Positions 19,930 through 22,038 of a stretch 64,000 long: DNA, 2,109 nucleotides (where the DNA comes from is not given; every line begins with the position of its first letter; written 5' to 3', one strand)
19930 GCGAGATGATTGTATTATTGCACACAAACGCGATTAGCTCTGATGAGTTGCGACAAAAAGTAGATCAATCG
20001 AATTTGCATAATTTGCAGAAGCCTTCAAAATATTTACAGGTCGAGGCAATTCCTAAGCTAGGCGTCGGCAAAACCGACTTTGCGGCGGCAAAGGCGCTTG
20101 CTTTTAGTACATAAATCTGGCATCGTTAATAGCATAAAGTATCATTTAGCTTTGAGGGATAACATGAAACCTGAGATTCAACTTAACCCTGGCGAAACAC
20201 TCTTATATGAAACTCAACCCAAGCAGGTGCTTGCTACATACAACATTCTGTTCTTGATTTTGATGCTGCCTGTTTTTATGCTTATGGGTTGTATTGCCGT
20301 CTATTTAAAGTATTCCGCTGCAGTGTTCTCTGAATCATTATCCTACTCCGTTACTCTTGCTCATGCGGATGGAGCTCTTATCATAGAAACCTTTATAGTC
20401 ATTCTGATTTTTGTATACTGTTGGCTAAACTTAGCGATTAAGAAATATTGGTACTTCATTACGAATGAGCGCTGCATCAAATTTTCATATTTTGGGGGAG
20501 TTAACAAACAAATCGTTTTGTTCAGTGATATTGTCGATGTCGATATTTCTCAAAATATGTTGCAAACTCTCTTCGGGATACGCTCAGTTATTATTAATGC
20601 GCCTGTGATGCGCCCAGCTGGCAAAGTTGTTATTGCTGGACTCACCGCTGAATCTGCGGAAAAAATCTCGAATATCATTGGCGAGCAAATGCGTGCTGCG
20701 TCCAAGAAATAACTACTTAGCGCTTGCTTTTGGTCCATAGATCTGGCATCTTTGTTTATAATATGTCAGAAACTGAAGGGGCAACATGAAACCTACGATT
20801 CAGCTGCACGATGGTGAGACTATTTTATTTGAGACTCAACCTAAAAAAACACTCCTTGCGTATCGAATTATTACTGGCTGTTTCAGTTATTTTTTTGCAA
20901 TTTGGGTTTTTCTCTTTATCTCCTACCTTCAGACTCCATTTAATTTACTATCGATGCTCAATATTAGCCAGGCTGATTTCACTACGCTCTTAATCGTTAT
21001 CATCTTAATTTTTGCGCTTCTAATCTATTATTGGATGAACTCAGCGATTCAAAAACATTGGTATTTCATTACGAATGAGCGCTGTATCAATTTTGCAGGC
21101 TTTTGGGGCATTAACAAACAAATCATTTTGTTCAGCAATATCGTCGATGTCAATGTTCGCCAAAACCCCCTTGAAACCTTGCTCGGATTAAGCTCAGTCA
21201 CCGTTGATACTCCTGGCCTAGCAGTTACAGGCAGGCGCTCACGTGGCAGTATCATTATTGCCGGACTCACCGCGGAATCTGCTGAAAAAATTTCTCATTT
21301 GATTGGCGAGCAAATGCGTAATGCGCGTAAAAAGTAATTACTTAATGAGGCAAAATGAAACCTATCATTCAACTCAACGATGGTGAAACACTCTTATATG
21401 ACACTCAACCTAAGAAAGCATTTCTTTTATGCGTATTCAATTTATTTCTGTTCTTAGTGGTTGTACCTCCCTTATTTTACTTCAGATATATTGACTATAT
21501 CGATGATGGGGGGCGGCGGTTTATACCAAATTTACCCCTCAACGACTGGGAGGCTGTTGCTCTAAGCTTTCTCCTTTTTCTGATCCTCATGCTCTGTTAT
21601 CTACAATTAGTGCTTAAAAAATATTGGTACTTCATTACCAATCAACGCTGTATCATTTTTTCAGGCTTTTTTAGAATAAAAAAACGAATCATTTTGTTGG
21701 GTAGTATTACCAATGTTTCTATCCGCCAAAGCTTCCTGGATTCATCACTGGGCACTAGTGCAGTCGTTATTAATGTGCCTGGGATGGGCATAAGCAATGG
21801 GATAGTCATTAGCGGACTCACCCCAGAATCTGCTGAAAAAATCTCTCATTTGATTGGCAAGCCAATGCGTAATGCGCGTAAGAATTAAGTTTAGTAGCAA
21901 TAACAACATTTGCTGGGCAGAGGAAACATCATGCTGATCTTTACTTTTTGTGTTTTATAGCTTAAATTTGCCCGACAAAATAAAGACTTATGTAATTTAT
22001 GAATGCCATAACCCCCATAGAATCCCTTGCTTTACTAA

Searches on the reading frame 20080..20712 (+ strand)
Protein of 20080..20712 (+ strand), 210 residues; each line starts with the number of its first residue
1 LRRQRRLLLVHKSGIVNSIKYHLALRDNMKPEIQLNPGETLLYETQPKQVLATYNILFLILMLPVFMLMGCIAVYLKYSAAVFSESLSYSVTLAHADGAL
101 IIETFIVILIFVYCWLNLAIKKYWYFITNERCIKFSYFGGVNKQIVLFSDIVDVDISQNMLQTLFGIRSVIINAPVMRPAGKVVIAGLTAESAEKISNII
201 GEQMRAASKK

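Call 55: search_protein_families(library=pfam, proteins=[window:20080-20712:+], max_evalue=0.001)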
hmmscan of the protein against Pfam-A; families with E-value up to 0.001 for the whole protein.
window:20080-20712:+ (210 aa): 2 families
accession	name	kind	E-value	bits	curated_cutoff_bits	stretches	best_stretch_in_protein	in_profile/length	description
PF03703.20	bPH_2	-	0.00017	22.2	22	1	122-198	3-76/78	Bacterial PH domain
PF24649.1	DUF7642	-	0.00018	21.9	27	1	130-180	20-71/100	Domain of unknown function (DUF7642)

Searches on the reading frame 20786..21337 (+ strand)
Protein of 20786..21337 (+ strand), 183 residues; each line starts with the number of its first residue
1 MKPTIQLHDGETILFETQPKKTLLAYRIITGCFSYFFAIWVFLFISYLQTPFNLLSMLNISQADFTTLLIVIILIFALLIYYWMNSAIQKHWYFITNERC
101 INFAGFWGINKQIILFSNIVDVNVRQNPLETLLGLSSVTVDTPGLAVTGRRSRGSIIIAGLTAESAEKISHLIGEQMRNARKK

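Call 55: search_protein_families(library=pfam, proteins=[window:20786-21337:+], max_evalue=0.001)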
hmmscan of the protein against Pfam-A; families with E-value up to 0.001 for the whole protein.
window:20786-21337:+ (183 aa): 1 family
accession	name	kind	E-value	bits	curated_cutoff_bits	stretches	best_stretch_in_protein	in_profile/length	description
PF03703.20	bPH_2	-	3.2e-09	37.3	22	1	90-170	3-75/78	Bacterial PH domain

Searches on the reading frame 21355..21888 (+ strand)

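Call 55: search_protein_families(library=pfam, proteins=[window:21355-21888:+], max_evalue=0.001)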
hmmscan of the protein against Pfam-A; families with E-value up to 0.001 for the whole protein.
window:21355-21888:+ (177 aa): 1 family
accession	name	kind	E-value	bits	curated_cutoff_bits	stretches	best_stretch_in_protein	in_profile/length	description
PF03703.20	bPH_2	-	1.2e-07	32.3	22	1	89-145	3-59/78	Bacterial PH domain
